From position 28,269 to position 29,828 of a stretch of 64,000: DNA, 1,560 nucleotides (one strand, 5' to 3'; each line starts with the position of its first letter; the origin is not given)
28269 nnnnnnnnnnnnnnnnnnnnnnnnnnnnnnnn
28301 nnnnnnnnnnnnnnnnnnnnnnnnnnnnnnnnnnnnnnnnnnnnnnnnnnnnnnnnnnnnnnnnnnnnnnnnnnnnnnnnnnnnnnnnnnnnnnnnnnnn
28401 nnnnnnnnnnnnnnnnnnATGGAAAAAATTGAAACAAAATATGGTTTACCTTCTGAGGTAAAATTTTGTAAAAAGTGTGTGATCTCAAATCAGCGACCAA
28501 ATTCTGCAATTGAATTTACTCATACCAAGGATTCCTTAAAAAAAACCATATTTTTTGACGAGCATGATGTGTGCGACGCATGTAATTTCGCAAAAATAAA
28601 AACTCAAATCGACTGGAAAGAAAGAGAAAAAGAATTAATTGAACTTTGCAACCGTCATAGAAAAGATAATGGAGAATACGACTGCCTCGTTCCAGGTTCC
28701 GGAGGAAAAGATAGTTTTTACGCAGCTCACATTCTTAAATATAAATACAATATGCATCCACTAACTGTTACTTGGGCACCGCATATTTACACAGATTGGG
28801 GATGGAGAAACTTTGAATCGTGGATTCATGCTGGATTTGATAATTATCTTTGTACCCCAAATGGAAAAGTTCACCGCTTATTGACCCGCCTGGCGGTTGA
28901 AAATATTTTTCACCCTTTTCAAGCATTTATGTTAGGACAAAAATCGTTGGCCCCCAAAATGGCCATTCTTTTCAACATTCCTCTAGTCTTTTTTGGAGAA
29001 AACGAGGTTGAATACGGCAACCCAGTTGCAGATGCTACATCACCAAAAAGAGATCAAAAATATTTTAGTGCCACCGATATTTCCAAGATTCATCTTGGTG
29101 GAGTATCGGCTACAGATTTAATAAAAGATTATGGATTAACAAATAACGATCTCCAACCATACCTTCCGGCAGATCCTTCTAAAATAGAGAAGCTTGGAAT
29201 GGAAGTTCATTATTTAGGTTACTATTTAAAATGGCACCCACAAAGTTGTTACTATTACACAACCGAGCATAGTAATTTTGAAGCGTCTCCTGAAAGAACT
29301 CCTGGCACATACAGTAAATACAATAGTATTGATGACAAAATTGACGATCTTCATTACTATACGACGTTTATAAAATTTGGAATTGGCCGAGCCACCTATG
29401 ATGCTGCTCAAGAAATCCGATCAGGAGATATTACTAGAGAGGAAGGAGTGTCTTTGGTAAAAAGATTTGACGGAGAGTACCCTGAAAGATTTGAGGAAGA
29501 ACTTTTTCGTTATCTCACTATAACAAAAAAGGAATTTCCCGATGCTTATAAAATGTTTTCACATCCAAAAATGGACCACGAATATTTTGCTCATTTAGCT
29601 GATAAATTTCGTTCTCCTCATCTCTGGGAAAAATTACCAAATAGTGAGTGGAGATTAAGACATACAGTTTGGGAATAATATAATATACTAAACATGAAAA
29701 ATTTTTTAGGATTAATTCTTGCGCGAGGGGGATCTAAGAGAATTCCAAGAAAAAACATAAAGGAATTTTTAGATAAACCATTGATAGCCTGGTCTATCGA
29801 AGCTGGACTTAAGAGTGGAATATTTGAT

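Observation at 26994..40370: Nonulosonic-acid (legionaminic/pseudaminic-type) pathway plus an acetamidino-forming trio, with two CMP-sugar synthetases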

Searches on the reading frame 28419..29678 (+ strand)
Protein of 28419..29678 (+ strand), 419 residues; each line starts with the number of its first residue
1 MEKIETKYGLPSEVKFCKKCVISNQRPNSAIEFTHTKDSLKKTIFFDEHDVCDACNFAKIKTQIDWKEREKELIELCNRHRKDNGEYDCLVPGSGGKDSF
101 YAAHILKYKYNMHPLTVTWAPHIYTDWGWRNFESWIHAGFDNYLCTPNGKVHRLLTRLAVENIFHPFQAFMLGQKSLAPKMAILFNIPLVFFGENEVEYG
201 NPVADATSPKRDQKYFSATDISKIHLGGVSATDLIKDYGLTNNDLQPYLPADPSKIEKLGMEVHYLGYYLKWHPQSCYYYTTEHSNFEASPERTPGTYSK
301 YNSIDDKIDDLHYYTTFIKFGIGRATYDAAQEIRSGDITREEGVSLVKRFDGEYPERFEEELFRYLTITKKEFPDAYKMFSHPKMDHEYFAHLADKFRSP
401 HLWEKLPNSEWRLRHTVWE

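Call 3: search_protein_families(library=pfam, proteins=[window:28419-29678:+])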
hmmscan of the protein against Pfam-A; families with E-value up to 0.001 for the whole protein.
window:28419-29678:+ (419 aa): 0 families

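Call 5: search_protein_families(library=ncbifam, proteins=[window:28419-29678:+], max_evalue=0.00001)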
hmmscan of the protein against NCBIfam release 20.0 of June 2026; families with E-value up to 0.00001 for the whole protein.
window:28419-29678:+ (419 aa): 1 family
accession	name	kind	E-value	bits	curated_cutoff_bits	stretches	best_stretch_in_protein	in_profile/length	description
TIGR03573.1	WbuX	subfamily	6.5e-114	380.9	203.2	1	14-376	1-342/344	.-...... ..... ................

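Call 18: search_solved_structures(query=window:28419-29678:+, max_evalue=0.01)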
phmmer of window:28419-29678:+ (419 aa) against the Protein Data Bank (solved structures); distinct sequences matched with E-value up to 0.01: 1.
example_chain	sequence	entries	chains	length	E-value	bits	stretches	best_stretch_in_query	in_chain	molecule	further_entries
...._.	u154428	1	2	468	5.4e-213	710.8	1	2-417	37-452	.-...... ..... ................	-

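Call 19: search_solved_structures(query=window:28419-29678:+, max_evalue=0.01, show_alignments=1)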
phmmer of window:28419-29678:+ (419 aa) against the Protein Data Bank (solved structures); distinct sequences matched with E-value up to 0.01: 1.
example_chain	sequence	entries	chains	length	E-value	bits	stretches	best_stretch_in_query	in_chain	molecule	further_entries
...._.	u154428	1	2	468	5.4e-213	710.8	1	2-417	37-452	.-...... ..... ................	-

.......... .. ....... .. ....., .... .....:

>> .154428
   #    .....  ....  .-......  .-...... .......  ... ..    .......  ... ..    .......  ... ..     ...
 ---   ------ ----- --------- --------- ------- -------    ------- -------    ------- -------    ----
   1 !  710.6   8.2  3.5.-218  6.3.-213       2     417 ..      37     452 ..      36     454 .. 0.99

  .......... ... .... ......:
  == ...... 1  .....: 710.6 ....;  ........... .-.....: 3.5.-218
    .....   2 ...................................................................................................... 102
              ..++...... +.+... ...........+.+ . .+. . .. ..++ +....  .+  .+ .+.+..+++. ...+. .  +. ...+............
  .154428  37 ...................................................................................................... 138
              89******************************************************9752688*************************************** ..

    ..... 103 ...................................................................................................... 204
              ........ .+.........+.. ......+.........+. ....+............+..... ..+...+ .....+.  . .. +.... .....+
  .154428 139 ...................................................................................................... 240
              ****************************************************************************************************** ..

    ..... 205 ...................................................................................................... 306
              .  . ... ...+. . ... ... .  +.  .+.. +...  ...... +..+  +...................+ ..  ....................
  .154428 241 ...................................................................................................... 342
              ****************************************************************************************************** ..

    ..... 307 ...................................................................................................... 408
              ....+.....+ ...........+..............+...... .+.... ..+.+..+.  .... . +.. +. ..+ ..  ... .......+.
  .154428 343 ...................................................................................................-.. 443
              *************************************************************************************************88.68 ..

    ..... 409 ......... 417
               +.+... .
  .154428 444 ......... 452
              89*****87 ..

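Call 23: find_related_loci(query=window:28419-29678:+, collection=genome_contigs, flank=10000)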
Query window:28419-29678:+ (419 aa) in genome_contigs; peptide patterns used: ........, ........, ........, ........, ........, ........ (x = any residue, [..] = any of these).
598 stretches matched a pattern (row limit reached: there are more); 556 encode a relative of the query (tblastn E <= 1e-3); the best 80 are kept; 80 distinct loci.
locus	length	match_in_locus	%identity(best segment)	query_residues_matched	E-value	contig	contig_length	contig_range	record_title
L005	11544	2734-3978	75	2-417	0e+0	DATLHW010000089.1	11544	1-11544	MAG TPA_asm: Burkholderiales bacterium isolate SMAG_U13650 k141_3423001, whole genome shotgun sequence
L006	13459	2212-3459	74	3-419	0e+0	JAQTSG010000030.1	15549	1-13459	MAG: Patescibacteria group bacterium isolate STB_181 NODE_9021_length_15549_cov_3.337181_Sandtown_B, whole genome shotgu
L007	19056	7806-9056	74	2-418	0e+0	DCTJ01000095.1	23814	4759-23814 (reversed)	MAG TPA_asm: Candidatus Omnitrophica bacterium UBA1443 UBA1443_contig_3356, whole genome shotgun sequence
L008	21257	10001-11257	72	1-417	0e+0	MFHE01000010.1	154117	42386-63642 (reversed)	MAG: Candidatus Giovannonibacteria bacterium RIFCSPHIGHO2_01_FULL_45_24 rifcsphigho2_01_scaffold_583, whole genome shotg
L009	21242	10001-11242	73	5-418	0e+0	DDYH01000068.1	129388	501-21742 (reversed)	MAG TPA_asm: Gallionellaceae bacterium UBA2239 UBA2239_contig_328, whole genome shotgun sequence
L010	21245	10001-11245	73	4-418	0e+0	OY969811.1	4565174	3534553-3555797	MAG: uncultured cyanobacterium isolate MFD02832.bin.c.1 genome assembly, chromosome: 1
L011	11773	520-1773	73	2-418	0e+0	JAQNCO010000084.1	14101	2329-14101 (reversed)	MAG: Abditibacteriota bacterium isolate RYN_269 scaffold_1098881, whole genome shotgun sequence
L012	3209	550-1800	73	1-418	0e+0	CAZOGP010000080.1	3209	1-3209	MAG TPA_asm: uncultured Candidatus Saccharibacteria bacterium isolate binchicken_co387_482 genome assembly, contig: NODE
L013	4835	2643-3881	75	5-417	0e+0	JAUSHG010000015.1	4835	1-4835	MAG: bacterium isolate E14_metabat.bin.176_sub E14_k141_1435946, whole genome shotgun sequence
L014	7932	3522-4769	75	1-417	0e+0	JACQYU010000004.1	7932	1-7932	MAG: Candidatus Falkowbacteria bacterium isolate NC_groundwater_1549_Pr4_S-0.65um_40_6 SR1-18-Sp65_coassembly_scaffold_8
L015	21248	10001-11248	74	2-417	0e+0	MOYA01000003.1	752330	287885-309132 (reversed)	MAG: Candidatus Obscuribacter phosphatis isolate EBPR_351 scaffold3, whole genome shotgun sequence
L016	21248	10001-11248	74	2-417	0e+0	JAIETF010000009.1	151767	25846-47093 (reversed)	MAG: Candidatus Obscuribacterales bacterium isolate time.spades.CONCOCT.1kb_020 c_000000000024, whole genome shotgun seq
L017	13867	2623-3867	73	4-418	0e+0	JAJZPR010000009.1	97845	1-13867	MAG: Proteobacteria bacterium isolate SKS1.bin131 NODE_314_length_97845_cov_9.130518, whole genome shotgun sequence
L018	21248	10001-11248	74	2-417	0e+0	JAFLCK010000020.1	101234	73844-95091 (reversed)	MAG: Candidatus Obscuribacter phosphatis isolate UWPOB_OBS1 gnl_X_NNKDJJKM_20, whole genome shotgun sequence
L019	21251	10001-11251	74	4-419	0e+0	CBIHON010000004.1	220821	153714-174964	MAG TPA_asm: uncultured Burkholderiales bacterium isolate SRR18156200_binner123_Refined_13 genome assembly, contig: ERZ2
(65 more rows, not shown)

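Call 37: search_protein_families(library=pfam, proteins=[L006:3470-4162:+, L006:9172-9975:+, L006:31-669:+, L014:5748-6464:+, L014:6461-7306:+, L014:864-2294:+, L014:133-849:+, L008:12005-13213:+, L008:13210-14103:+, L008:15088-15828:+], max_evalue=0.0001)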
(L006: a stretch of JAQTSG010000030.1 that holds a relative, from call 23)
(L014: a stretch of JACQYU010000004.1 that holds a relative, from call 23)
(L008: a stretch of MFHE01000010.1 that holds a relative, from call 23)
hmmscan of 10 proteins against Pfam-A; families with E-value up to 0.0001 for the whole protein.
L006:3470-4162:+ (230 aa): 3 families
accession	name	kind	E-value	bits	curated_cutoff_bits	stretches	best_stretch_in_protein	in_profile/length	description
PF08241.18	Methyltransf_11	-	1.3e-07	32.6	21.2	1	29-86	36-93/95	Methyltransferase domain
PF13489.12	Methyltransf_23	-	3.3e-05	24.1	27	0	46-202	76-162/164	Methyltransferase domain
PF13649.12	Methyltransf_25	-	9.3e-05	23.5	27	0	32-84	45-97/97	Methyltransferase domain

L006:9172-9975:+ (267 aa): 1 family
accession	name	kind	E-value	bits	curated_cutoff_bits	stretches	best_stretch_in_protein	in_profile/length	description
PF00551.24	Formyl_trans_N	-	3.8e-15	56.6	26.1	1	63-179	63-177/181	Formyl transferase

L006:31-669:+ (212 aa): 1 family
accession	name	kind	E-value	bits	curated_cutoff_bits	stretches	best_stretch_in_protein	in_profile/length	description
PF04055.27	Radical_SAM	-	5.3e-12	46.7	29.5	1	5-96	77-165/166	Radical SAM superfamily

L014:5748-6464:+ (238 aa): 2 families
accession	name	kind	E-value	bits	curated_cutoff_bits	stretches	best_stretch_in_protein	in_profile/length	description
PF05711.17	TylF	-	1.1e-13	51.5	23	1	56-201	90-229/264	Macrocin-O-methyltransferase (TylF)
PF13578.12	Methyltransf_24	-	6.5e-10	40.3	26.3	1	62-200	1-104/105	Methyltransferase domain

L014:6461-7306:+ (281 aa): 1 family
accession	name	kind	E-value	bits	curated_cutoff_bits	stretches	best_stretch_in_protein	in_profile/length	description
PF02310.24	B12-binding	-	1.9e-08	34.6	32.1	1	27-135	14-120/121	B12 binding domain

L014:864-2294:+ (476 aa): 2 families
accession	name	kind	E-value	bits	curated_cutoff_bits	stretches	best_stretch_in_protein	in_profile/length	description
PF04055.27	Radical_SAM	-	4.5e-19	69.7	29.5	1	205-362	5-166/166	Radical SAM superfamily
PF02310.24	B12-binding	-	3.7e-12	46.6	32.1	1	23-131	14-120/121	B12 binding domain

L014:133-849:+ (238 aa): 4 families
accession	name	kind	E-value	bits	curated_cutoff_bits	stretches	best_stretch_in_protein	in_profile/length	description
PF00005.33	ABC_tran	-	9e-36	123.9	25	1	17-166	1-137/137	ABC transporter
PF02463.25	SMC_N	-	1.3e-08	34.9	40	1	42-208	95-211/220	RecF/RecN/SMC N terminal domain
PF13555.12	AAA_29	-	9.1e-06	25.8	27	1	21-55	16-50/61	P-loop containing region of AAA domain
PF00004.35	AAA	-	9.8e-05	23.3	21.2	0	32-55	3-26/131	ATPase family associated with various cellular activities (AAA)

L008:12005-13213:+ (402 aa): 1 family
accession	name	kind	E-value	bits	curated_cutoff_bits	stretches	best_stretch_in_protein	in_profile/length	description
PF13469.12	Sulfotransfer_3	-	8.2e-18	65.9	27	1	4-205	1-213/216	Sulfotransferase family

L008:13210-14103:+ (297 aa): 3 families
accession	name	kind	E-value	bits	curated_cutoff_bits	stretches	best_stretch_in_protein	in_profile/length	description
PF22725.1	GFO_IDH_MocA_C3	-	3e-11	43.8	27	1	119-245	1-123/124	GFO/IDH/MocA C-terminal domain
PF01408.29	GFO_IDH_MocA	-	6.7e-09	36.9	24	1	1-111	1-120/120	Oxidoreductase family, NAD-binding Rossmann fold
PF02894.22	GFO_IDH_MocA_C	-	9.7e-06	26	22.9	1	123-258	1-141/218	Oxidoreductase family, C-terminal alpha/beta domain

L008:15088-15828:+ (246 aa): 5 families
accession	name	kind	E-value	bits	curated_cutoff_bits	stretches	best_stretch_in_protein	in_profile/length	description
PF08242.18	Methyltransf_12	-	6.4e-15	56.1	30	1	52-144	1-98/98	Methyltransferase domain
PF08241.18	Methyltransf_11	-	3.5e-14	53.6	21.2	1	52-146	1-95/95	Methyltransferase domain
PF13649.12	Methyltransf_25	-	4e-14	53.5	27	1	51-142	1-97/97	Methyltransferase domain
PF13489.12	Methyltransf_23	-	4e-12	46.6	27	1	35-190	13-158/164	Methyltransferase domain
PF13847.12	Methyltransf_31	-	1.3e-10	41.6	27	1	50-146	6-109/145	Methyltransferase domain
